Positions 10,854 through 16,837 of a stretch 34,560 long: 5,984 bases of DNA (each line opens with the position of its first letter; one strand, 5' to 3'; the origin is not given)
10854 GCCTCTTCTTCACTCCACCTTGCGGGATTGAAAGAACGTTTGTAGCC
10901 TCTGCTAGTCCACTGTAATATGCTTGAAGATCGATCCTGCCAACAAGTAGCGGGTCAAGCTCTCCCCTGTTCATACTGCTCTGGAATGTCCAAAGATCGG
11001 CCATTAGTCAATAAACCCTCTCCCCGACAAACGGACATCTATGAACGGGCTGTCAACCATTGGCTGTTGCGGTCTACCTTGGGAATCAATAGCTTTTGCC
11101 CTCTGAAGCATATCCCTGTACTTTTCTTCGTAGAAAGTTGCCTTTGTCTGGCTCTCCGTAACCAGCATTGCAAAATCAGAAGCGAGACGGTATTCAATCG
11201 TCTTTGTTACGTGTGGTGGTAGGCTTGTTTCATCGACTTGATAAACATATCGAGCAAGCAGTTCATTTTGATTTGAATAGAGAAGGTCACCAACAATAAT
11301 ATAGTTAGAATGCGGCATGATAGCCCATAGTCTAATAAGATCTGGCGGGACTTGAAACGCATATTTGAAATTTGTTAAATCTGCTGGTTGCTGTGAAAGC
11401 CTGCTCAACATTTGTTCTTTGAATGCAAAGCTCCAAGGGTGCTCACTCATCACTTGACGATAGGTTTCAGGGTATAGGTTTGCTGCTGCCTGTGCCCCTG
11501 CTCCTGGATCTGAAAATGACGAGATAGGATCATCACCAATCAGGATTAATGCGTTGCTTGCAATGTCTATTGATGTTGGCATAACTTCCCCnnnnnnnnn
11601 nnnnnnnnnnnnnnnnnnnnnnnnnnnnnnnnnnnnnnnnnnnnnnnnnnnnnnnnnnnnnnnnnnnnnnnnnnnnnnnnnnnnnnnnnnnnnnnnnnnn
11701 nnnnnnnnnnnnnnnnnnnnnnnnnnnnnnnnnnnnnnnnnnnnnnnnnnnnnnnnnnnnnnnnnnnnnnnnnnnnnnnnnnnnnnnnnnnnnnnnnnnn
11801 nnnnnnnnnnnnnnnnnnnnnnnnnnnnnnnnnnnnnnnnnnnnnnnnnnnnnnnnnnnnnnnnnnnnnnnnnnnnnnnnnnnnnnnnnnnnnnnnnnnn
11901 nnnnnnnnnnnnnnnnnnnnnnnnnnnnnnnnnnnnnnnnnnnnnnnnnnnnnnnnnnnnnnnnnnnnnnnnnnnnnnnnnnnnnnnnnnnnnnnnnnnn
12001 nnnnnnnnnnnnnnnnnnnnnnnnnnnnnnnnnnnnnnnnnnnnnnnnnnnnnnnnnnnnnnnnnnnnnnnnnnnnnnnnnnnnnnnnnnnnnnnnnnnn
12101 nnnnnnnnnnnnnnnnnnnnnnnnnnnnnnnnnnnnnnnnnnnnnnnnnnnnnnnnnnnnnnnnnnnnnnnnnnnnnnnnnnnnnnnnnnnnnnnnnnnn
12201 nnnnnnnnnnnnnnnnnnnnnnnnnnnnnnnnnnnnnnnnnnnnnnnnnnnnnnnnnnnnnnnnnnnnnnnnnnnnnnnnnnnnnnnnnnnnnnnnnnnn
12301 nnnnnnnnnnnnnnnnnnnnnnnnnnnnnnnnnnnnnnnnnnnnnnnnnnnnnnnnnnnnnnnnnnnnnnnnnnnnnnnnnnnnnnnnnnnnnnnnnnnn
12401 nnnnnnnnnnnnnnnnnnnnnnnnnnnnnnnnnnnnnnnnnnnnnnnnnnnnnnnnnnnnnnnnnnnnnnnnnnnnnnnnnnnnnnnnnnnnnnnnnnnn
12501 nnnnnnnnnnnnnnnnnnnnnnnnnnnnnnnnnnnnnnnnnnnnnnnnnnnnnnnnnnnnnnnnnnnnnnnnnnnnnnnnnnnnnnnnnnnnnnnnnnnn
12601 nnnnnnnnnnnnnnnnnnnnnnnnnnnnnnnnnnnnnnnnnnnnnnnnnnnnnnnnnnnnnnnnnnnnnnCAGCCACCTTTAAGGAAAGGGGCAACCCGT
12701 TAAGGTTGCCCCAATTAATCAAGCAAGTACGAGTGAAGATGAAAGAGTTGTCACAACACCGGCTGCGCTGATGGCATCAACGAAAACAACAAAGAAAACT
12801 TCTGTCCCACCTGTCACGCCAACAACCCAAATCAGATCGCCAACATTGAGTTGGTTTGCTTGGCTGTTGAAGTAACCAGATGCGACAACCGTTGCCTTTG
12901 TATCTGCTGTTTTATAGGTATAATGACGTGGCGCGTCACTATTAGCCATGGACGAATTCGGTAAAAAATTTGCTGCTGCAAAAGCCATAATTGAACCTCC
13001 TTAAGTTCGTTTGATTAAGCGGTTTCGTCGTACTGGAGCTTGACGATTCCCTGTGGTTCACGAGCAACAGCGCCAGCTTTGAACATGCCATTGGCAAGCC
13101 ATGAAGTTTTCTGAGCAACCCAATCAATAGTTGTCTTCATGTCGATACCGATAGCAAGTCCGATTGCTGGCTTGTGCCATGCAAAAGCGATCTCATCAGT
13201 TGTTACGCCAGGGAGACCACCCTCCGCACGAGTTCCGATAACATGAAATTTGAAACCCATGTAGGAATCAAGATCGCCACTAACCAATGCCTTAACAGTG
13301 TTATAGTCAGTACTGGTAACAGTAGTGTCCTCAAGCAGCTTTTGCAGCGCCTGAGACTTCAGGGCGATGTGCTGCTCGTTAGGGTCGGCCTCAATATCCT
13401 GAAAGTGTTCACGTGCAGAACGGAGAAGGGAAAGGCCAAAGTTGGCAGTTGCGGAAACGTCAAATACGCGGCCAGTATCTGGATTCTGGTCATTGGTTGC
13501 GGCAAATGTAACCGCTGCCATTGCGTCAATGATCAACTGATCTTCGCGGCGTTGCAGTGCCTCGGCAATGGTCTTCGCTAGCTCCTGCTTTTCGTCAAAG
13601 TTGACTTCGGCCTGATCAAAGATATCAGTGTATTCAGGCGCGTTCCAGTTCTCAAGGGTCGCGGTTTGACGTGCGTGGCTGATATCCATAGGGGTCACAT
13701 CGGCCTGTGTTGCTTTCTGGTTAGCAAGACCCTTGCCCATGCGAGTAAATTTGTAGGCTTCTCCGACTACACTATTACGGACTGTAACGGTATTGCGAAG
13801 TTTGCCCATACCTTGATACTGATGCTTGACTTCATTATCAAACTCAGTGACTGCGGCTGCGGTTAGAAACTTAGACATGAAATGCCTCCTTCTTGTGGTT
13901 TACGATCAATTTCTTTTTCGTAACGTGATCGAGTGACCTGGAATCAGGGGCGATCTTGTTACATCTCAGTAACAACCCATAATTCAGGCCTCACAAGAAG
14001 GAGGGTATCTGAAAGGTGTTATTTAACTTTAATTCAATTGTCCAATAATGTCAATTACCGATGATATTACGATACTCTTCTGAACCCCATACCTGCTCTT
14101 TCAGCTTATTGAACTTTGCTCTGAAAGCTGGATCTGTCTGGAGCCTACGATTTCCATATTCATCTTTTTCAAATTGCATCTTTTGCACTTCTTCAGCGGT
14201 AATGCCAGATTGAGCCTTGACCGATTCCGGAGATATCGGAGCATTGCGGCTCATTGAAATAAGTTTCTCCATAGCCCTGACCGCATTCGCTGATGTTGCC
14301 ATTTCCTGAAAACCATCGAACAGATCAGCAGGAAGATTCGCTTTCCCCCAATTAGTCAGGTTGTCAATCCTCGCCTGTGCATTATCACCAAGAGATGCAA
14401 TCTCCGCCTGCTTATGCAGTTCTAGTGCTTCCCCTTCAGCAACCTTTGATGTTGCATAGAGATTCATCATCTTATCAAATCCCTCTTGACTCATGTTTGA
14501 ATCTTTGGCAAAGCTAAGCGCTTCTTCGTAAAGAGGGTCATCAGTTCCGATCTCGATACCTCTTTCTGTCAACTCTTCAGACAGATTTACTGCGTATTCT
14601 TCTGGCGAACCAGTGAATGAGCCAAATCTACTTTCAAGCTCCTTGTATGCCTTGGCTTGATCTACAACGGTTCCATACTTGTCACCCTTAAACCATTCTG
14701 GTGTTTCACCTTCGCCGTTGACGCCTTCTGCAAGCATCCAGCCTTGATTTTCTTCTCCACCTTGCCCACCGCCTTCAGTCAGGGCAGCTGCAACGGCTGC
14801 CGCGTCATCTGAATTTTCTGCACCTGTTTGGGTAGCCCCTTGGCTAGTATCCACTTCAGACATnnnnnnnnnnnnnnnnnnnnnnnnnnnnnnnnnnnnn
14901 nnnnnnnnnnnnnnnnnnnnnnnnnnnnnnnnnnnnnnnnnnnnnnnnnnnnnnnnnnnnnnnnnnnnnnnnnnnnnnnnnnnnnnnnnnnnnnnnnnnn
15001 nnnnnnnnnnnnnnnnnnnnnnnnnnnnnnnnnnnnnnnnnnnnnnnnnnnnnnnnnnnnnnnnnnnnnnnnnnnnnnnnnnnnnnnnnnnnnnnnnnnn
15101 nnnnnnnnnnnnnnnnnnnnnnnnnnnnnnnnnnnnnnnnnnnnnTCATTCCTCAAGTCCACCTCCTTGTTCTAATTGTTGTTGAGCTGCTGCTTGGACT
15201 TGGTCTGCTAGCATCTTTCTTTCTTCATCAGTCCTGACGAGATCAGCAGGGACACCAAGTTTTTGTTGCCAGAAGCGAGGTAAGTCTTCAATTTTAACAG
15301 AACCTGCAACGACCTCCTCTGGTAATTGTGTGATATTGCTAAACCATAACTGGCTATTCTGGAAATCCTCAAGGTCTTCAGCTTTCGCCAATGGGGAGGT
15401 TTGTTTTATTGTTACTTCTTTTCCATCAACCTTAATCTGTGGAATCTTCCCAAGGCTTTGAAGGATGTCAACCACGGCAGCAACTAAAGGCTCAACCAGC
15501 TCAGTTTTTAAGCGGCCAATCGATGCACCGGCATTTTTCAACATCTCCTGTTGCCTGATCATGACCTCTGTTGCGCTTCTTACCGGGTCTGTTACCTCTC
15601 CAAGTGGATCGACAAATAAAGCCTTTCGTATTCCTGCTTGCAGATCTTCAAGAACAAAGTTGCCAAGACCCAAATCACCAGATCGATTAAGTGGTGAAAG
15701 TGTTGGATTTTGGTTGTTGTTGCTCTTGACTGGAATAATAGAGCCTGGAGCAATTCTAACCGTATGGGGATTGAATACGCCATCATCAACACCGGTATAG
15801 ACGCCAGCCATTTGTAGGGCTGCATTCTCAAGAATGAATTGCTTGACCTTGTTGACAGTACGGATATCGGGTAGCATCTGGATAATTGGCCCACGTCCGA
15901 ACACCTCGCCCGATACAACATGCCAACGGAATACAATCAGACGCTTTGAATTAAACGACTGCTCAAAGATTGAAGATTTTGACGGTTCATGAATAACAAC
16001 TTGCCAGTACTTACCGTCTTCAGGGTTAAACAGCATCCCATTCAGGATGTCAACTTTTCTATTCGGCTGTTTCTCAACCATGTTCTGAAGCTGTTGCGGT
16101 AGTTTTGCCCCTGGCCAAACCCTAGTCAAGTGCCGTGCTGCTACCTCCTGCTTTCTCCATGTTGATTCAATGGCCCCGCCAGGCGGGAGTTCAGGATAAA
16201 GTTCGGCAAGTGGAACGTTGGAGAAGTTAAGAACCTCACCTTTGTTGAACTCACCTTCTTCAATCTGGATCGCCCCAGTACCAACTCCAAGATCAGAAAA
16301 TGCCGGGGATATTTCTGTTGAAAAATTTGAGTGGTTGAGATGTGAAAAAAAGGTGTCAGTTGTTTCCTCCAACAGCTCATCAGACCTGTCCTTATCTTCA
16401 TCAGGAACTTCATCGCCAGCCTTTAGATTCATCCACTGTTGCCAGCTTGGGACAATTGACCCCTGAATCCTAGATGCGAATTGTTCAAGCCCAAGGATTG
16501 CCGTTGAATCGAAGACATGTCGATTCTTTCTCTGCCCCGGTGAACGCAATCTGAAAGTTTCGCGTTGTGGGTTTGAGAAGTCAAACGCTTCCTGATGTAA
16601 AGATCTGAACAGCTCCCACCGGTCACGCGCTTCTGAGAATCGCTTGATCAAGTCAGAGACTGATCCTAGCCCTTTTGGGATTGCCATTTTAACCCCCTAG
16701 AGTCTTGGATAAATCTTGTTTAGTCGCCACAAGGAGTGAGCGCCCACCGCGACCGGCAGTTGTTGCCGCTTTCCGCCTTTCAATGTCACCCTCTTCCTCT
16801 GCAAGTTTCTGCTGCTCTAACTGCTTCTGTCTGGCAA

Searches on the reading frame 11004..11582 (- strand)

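Call 82: search_protein_families(library=pfam, proteins=[window:11004-11582:-], max_evalue=0.01)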
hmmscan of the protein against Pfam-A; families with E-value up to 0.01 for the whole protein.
window:11004-11582:- (192 aa): 1 family
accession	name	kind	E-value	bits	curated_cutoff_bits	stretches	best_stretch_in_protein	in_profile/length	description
PF17212.9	Tube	-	0.00098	19.5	22.3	1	12-153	8-150/169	Tail tubular protein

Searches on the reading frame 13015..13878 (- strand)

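Call 23: search_protein_families(library=pfam, proteins=[window:13015-13878:-], max_evalue=0.001)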
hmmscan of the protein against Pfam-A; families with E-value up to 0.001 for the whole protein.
window:13015-13878:- (287 aa): 1 family
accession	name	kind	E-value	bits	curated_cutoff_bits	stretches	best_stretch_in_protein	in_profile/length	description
PF19821.5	Phage_capsid_2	-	6.7e-69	232.8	25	1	6-285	2-293/293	Phage capsid protein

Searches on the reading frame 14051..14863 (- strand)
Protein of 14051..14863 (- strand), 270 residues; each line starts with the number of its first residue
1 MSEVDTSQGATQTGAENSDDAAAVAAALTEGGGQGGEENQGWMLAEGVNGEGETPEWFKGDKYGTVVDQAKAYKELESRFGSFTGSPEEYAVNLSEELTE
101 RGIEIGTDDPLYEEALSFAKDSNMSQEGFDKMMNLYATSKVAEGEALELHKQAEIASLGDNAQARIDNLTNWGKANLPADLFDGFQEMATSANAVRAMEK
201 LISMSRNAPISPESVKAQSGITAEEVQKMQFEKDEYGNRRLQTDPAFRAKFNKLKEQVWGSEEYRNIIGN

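Call 23: search_protein_families(library=pfam, proteins=[window:14051-14863:-], max_evalue=0.001)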
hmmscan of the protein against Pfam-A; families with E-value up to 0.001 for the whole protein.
window:14051-14863:- (270 aa): 1 family
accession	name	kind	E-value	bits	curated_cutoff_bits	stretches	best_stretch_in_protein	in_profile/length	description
PF05396.16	Phage_T7_Capsid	-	3e-11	44.5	27.1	1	96-252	20-182/188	Phage T7 capsid assembly protein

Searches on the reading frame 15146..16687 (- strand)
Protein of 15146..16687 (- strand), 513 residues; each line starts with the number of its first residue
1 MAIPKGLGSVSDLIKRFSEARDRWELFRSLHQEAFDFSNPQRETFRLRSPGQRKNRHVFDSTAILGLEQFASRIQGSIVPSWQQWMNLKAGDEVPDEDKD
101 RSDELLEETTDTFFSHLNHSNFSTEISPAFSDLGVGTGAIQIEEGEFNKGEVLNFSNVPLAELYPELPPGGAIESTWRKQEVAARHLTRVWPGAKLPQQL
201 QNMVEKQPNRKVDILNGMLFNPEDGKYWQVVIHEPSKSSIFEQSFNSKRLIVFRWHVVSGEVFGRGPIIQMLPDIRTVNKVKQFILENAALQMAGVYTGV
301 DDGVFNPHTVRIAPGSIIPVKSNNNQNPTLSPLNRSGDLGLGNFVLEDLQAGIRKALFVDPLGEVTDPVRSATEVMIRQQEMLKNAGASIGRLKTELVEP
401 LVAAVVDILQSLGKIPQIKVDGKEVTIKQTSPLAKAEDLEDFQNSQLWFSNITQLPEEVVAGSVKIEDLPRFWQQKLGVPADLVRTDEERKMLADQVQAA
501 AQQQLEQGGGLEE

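Call 23: search_protein_families(library=pfam, proteins=[window:15146-16687:-], max_evalue=0.001)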
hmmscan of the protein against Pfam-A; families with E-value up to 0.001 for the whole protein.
window:15146-16687:- (513 aa): 1 family
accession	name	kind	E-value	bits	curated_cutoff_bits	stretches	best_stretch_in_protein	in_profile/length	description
PF12236.14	Head-tail_con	-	5e-87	292.8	27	1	12-484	3-489/489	Bacteriophage head to tail connecting protein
